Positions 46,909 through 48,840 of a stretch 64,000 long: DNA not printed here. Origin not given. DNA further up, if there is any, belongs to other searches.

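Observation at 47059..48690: Hemerythrin fused to a KaiC-like ATPase behind a poly-Lys repeat N-terminus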

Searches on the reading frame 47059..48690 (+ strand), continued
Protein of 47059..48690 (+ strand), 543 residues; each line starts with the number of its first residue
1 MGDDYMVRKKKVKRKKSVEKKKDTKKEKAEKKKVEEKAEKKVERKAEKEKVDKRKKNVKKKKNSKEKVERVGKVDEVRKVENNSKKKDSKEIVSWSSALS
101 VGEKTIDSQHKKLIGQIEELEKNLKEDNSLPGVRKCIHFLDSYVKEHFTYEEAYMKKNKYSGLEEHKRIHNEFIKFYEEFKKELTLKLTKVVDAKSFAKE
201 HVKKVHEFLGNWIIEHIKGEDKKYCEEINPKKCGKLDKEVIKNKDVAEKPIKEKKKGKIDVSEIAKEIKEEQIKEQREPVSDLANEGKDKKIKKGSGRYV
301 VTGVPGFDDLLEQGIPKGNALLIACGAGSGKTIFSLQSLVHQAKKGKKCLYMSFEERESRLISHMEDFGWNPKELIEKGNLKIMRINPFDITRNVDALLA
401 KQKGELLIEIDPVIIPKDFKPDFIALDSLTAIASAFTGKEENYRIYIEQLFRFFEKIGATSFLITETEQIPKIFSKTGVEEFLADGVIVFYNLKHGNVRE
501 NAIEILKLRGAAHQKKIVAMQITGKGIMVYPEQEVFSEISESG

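Call 37: predict_structure(alignment_id=A1)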
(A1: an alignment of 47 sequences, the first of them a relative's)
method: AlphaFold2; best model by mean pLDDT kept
length: 543 residues; sequences in the alignment: 47
mean_pLDDT: 76.5   pTM: 0.49
mean pLDDT of the five models: 76.5, 72.5, 70.6, 67.7, 65.7
residues with pLDDT >= 90: 175; 70-90: 210; 50-70: 70; < 50: 88
segments of 3 or more residues with pLDDT < 50: 1-3, 62-89, 239-260, 275-295, 478-480, 537-543
pLDDT, mean of each block of 10 residues (from residue 1): 51 53 69 82 78 63 43 36 39 87 93 91 84 87 91 96 96 93 88 87 85 91 93 66 39 40 59 47 39 61 92 88 85 95 97 93 94 97 90 75 65 80 93 79 82 87 89 58 76 77 83 79 92 66 37
secondary structure, 60 per line:
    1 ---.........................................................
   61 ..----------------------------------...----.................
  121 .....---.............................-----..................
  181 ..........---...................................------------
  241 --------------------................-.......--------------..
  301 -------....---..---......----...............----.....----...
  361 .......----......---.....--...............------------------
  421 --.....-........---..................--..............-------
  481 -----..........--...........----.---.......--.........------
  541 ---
elements in order: H4-62 H104-125 H129-157 H163-190 H194-228 H261-276 H278-284 E320-325 H330-344 E349-353 H358-367 H372-377 E381-385 H388-402 E423-427 H429-436 H440-457 E460-466 H467-473 E486-495 E498-508 E517-523 E526-534

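Call 43: fold_search(model_id=the predicted structure, library=pdb)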
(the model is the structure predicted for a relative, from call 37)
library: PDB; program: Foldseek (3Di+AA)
matches with E <= 10: 1633; with E <= 0.001: 947
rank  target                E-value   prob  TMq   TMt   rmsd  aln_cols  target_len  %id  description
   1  8zn5_J                2.2e-18  1.00  0.36  0.43   5.0       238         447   32  Crystal Structure of Designed Clock Protein KaiC (released 2025-04-16)
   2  4tl7_A                3.4e-18  1.00  0.36  0.82   5.2       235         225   28  Crystal structure of N-terminal C1 domain of KaiC (released 2015-07-01)
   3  8zn5_L                4.6e-18  1.00  0.35  0.42   5.5       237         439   31  Crystal Structure of Designed Clock Protein KaiC (released 2025-04-16)
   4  8zn6_G                5.5e-18  1.00  0.35  0.41   6.8       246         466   28  Crystal Structure of Designed Clock Protein KaiC (released 2025-04-16)
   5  8zn7_F                6.1e-18  1.00  0.35  0.41   9.0       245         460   29  Crystal Structure of Designed Clock Protein KaiC (released 2025-04-16)
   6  4tl7_D                6.4e-18  1.00  0.35  0.82   5.5       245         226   27  Crystal structure of N-terminal C1 domain of KaiC (released 2015-07-01)
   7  4tlb_F                7.6e-18  1.00  0.36  0.84   4.7       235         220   29  Crystal structure of N-terminal C1 domain of KaiC (released 2015-07-01)
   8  9ofg_A                7.6e-18  1.00  0.35  0.82   5.0       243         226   28  CI ring of daytime state KaiC (released 2025-05-14)
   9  5yz8_A                8.0e-18  1.00  0.36  0.83   5.2       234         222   28  Crystal Structure of N-terminal C1 domain of KaiC (released 2019-01-30)
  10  8zn6_K                8.4e-18  1.00  0.35  0.41   5.4       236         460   29  Crystal Structure of Designed Clock Protein KaiC (released 2025-04-16)
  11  8zn5_F                9.4e-18  1.00  0.36  0.43   4.8       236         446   32  Crystal Structure of Designed Clock Protein KaiC (released 2025-04-16)
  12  8zn6_H                9.4e-18  1.00  0.36  0.41   6.8       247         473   29  Crystal Structure of Designed Clock Protein KaiC (released 2025-04-16)
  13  4tl7_E                9.9e-18  1.00  0.35  0.81   5.4       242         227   27  Crystal structure of N-terminal C1 domain of KaiC (released 2015-07-01)
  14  8zn7_C                9.9e-18  1.00  0.35  0.41   5.2       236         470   30  Crystal Structure of Designed Clock Protein KaiC (released 2025-04-16)
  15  4tla_C                1.0e-17  1.00  0.35  0.80   5.3       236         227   28  Crystal structure of N-terminal C1 domain of KaiC (released 2015-07-01)
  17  4tl7_C                1.1e-17  1.00  0.35  0.82   4.9       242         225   28  Crystal structure of N-terminal C1 domain of KaiC (released 2015-07-01)
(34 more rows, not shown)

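Call 57: find_encoding_contigs(protein=P0001, flank=1000, max_places=6)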
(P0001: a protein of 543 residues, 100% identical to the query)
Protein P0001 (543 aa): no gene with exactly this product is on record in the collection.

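Call 68: search_protein_representatives(protein=window:47059-48690:+)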
Query: 543 residues. Proteins with E-value up to 0.001 (for the whole library): 16639; up to 1e-10: 3077; up to 1e-30: 232. The best 150 are listed.
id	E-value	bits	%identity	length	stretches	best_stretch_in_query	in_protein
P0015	1.6e-164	564.9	60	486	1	49-539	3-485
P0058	1.2e-147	509.3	60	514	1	9-542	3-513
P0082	1.5e-135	469.3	61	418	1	138-539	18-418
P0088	5.3e-134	464.2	76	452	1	238-539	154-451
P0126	1.2e-125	436.6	69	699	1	236-539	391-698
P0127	2.3e-121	422.5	65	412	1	218-540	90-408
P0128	3.7e-109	382.2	62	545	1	245-540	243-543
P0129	2.8e-106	372.8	66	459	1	270-541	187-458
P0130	4.5e-106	372.1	69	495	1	297-537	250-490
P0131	4.8e-104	365.4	63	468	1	274-539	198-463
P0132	8.5e-95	334.9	50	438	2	281-526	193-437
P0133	1.2e-94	334.4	53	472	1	195-539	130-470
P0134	9.7e-94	331.4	60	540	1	256-537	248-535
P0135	1.2e-86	308.0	45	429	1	113-538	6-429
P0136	1.7e-86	307.5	57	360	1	295-541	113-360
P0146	1.4e-77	278.1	54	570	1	291-539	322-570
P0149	2.9e-76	273.8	53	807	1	298-536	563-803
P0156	1.4e-74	268.1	51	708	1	281-539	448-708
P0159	1.1e-72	261.9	52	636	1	299-536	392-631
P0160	1.1e-72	261.9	48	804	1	249-536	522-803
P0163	7.4e-71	255.9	51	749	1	288-536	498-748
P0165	8.2e-71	255.7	51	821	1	278-537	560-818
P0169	4.4e-70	253.4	45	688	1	241-536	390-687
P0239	2.6e-41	158.4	47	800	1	93-286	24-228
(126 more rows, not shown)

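Call 69: search_protein_families(library=pfam, proteins=[P0126, P0149, P0160, P0165, P0163, P0156, P0146, P0159, P0169, P0239], max_evalue=0.001)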
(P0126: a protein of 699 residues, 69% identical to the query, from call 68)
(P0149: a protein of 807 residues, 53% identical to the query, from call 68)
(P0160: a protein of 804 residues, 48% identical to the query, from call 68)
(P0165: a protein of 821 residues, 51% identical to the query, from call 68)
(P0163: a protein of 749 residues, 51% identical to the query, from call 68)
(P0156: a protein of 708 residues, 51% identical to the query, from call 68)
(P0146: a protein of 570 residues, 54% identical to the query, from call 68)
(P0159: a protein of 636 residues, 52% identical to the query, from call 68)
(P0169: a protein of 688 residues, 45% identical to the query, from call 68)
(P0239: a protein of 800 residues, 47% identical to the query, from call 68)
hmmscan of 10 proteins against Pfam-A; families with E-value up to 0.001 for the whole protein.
P0126 (699 aa): 4 families
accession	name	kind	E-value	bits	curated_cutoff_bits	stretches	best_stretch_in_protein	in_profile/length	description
PF06745.19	ATPase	-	1.6e-52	178.7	26.6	1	459-692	1-230/231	KaiC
PF07088.17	GvpD_P-loop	-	3.7e-06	27.4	24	1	478-656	11-178/189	GvpD gas vesicle protein, P-loop domain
PF03796.21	DnaB_C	-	2e-05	24.6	27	1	459-526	2-69/255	DnaB-like helicase C terminal domain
PF13481.12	AAA_25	-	0.00094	19.3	27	0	470-623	25-187/195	AAA domain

P0149 (807 aa): 4 families
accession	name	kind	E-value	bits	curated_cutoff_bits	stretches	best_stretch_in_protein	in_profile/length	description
PF06745.19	ATPase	-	1.4e-46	159.2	26.6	1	565-800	1-230/231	KaiC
PF13481.12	AAA_25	-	5.5e-09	36.4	27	1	565-731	15-187/195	AAA domain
PF03796.21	DnaB_C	-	0.00017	21.5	27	1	565-632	2-69/255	DnaB-like helicase C terminal domain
PF19027.5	DUF5752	-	0.00056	19.8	23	0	56-83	54-81/208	Family of unknown function (DUF5752)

P0160 (804 aa): 7 families
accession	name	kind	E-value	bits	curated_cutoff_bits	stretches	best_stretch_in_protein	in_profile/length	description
PF06745.19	ATPase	-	1.9e-45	155.4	26.6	1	567-800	3-230/231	KaiC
PF19027.5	DUF5752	-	5.1e-11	42.7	23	1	346-374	53-81/208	Family of unknown function (DUF5752)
PF13481.12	AAA_25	-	1.3e-06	28.7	27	1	576-731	26-187/195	AAA domain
PF07088.17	GvpD_P-loop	-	4.4e-06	27.1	24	1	582-756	9-172/189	GvpD gas vesicle protein, P-loop domain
PF03796.21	DnaB_C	-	2.2e-05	24.4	27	1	567-630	4-67/255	DnaB-like helicase C terminal domain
PF13245.12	AAA_19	-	0.00074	20.1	25.1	0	584-619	12-49/134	AAA domain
PF06068.19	TIP49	-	0.00095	18.9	23.8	0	545-623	16-87/347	TIP49 P-loop domain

P0165 (821 aa): 3 families
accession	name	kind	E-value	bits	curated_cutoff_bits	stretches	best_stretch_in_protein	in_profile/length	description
PF06745.19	ATPase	-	1.1e-48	166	26.6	1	579-814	1-230/231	KaiC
PF03796.21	DnaB_C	-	2e-05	24.6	27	1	579-674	2-96/255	DnaB-like helicase C terminal domain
PF07088.17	GvpD_P-loop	-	0.00018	21.9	24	1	597-774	10-175/189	GvpD gas vesicle protein, P-loop domain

P0163 (749 aa): 5 families
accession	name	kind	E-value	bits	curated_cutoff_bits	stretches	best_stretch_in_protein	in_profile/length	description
PF06745.19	ATPase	-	8.4e-50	169.7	26.6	1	510-745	1-230/231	KaiC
PF13481.12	AAA_25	-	2.7e-08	34.1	27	1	519-677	24-188/195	AAA domain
PF19027.5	DUF5752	-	5.2e-07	29.7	23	0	32-70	56-95/208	Family of unknown function (DUF5752)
PF07088.17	GvpD_P-loop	-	2.1e-06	28.2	24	1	528-701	10-172/189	GvpD gas vesicle protein, P-loop domain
PF00154.27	RecA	-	0.00011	22.2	27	1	503-569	26-93/262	recA bacterial DNA recombination protein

P0156 (708 aa): 4 families
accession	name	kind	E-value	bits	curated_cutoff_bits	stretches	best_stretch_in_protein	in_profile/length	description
PF06745.19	ATPase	-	1.9e-48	165.3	26.6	1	467-702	1-230/231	KaiC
PF13481.12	AAA_25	-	9.1e-06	25.9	27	1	476-633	24-187/195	AAA domain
PF03796.21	DnaB_C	-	0.00014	21.8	27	1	467-563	2-97/255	DnaB-like helicase C terminal domain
PF19027.5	DUF5752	-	0.0002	21.2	23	1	17-77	126-192/208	Family of unknown function (DUF5752)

P0146 (570 aa): 6 families
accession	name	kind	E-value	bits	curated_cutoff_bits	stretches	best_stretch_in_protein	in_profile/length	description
PF06745.19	ATPase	-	9e-60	202.4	26.6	2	328-564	1-230/231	KaiC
PF13481.12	AAA_25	-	4.6e-11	43.2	27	1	327-495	14-188/195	AAA domain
PF07088.17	GvpD_P-loop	-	2.1e-09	38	24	1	345-525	9-176/189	GvpD gas vesicle protein, P-loop domain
PF03796.21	DnaB_C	-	2.7e-06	27.4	27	1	328-393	2-67/255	DnaB-like helicase C terminal domain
PF13173.12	AAA_14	-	6.8e-05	23.3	27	0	349-391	5-46/129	AAA domain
PF24336.1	DUF7504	-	0.00019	22.4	27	1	94-184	82-179/179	Family of unknown function (DUF7504)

P0159 (636 aa): 3 families
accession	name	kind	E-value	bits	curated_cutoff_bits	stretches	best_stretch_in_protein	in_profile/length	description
PF06745.19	ATPase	-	1e-45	156.3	26.6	1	395-628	3-230/231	KaiC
PF13481.12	AAA_25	-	4.8e-08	33.3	27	1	401-559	23-187/195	AAA domain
PF19027.5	DUF5752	-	1.4e-05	25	23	1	26-84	15-84/208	Family of unknown function (DUF5752)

P0169 (688 aa): 5 families
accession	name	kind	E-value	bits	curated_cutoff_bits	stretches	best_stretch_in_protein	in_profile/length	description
PF06745.19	ATPase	-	4.1e-46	157.6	26.6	1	449-684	1-230/231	KaiC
PF13481.12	AAA_25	-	1.2e-08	35.2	27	1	459-615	25-187/195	AAA domain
PF19027.5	DUF5752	-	1.2e-07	31.8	23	1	248-322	17-103/208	Family of unknown function (DUF5752)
PF03796.21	DnaB_C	-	5e-06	26.5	27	1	449-546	2-98/255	DnaB-like helicase C terminal domain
PF07088.17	GvpD_P-loop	-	8e-06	26.3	24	1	466-640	9-172/189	GvpD gas vesicle protein, P-loop domain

P0239 (800 aa): 1 family
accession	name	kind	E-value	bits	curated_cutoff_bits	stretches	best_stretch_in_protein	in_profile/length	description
PF01814.28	Hemerythrin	-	1.6e-10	42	25.3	1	35-157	4-123/127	Hemerythrin HHE cation binding domain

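Call 74: search_protein_families(library=padloc, proteins=[window:47059-48690:+], max_evalue=0.001)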
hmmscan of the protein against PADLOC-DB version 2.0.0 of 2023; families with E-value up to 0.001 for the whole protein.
window:47059-48690:+ (543 aa): 0 families

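Call 78: search_protein_families(library=pfam, proteins=[P0098, P0005, P0095, P0016, P0058], max_evalue=0.01)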
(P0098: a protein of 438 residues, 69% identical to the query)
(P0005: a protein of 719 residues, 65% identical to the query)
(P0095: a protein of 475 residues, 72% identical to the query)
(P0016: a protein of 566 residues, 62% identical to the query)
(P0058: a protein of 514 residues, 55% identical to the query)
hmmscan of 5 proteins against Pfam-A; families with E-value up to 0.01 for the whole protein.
P0098 (438 aa): 9 families
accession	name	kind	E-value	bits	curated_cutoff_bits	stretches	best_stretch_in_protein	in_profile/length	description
PF06745.19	ATPase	-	2e-51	175.1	26.6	1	198-430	2-230/231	KaiC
PF07088.17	GvpD_P-loop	-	7.4e-06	26.4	24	1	214-392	9-176/189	GvpD gas vesicle protein, P-loop domain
PF03796.21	DnaB_C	-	9.8e-06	25.6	27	1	197-262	2-67/255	DnaB-like helicase C terminal domain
PF13481.12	AAA_25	-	4.4e-05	23.6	27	1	207-361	24-187/195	AAA domain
PF24883.2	NPHP3_N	-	0.0013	19.4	24.8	1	216-256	23-63/164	Nephrocystin 3, N-terminal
PF00154.27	RecA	-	0.0025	17.7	27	1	196-252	32-89/262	recA bacterial DNA recombination protein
PF13173.12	AAA_14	-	0.0031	18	27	1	217-274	4-56/129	AAA domain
PF13245.12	AAA_19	-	0.0032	18.1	25.1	0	214-253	10-51/134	AAA domain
PF00006.31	ATP-synt_ab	-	0.0093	16.1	29.5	0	212-266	11-64/213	ATP synthase alpha/beta family, nucleotide-binding domain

P0005 (719 aa): 6 families
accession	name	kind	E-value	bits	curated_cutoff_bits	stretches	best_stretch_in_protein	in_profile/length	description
PF06745.19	ATPase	-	5.4e-51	173.6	26.6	1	476-709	1-230/231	KaiC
PF01814.28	Hemerythrin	-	1.4e-20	74.5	25.3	2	122-240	4-125/127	Hemerythrin HHE cation binding domain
PF07088.17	GvpD_P-loop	-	3e-06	27.7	24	1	493-671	9-176/189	GvpD gas vesicle protein, P-loop domain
PF03796.21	DnaB_C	-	0.00042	20.2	27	1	477-562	3-84/255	DnaB-like helicase C terminal domain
PF13481.12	AAA_25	-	0.00046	20.3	27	1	485-640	24-187/195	AAA domain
PF01527.26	HTH_Tnp_1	-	0.0077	16.9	24.1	0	82-139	13-71/75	Transposase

P0095 (475 aa): 7 families
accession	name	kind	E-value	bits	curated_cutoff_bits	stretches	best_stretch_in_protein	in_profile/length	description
PF06745.19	ATPase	-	1.8e-49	168.7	26.6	1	234-468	1-230/231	KaiC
PF07088.17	GvpD_P-loop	-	5e-05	23.7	24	1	251-429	9-175/189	GvpD gas vesicle protein, P-loop domain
PF13481.12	AAA_25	-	0.00019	21.5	27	1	249-396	30-184/195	AAA domain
PF12802.13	MarR_2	-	0.00049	20.6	27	1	5-45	10-50/61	MarR family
PF08221.17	HTH_9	-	0.0042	17.6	23.4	1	4-44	17-56/62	RNA polymerase III subunit RPC82 helix-turn-helix domain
PF09339.16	HTH_IclR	-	0.0056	16.9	22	0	4-29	7-32/52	IclR helix-turn-helix domain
PF13412.12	HTH_24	-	0.0069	16.4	21.9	0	3-42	6-44/48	Winged helix-turn-helix DNA-binding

P0016 (566 aa): 7 families
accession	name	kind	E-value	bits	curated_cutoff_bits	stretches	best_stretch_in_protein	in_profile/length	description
PF06745.19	ATPase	-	2.3e-53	181.4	26.6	1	326-559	1-230/231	KaiC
PF01814.28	Hemerythrin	-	2.1e-13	51.3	25.3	1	125-243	5-123/127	Hemerythrin HHE cation binding domain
PF13481.12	AAA_25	-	6.1e-06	26.4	27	1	334-490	23-187/195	AAA domain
PF03796.21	DnaB_C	-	8.2e-05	22.5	27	1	326-391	2-67/255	DnaB-like helicase C terminal domain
PF07088.17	GvpD_P-loop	-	0.00046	20.6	24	1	345-518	11-173/189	GvpD gas vesicle protein, P-loop domain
PF05729.18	NACHT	-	0.0013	19.1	26.7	1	346-496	2-133/167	NACHT domain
PF13173.12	AAA_14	-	0.0081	16.6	27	0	346-391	4-48/129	AAA domain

P0058 (514 aa): 6 families
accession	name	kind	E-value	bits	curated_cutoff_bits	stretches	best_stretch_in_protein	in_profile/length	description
PF06745.19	ATPase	-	9.9e-51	172.8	26.6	1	272-504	2-230/231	KaiC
PF01814.28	Hemerythrin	-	4.7e-08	34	25.3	1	51-180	3-126/127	Hemerythrin HHE cation binding domain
PF07088.17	GvpD_P-loop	-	1.1e-06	29.1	24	1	288-466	9-176/189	GvpD gas vesicle protein, P-loop domain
PF03796.21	DnaB_C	-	3.9e-05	23.6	27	1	273-383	4-110/255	DnaB-like helicase C terminal domain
PF13481.12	AAA_25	-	0.00025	21.2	27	1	280-435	24-187/195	AAA domain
PF00154.27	RecA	-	0.0083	16.1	27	1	283-326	46-89/262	recA bacterial DNA recombination protein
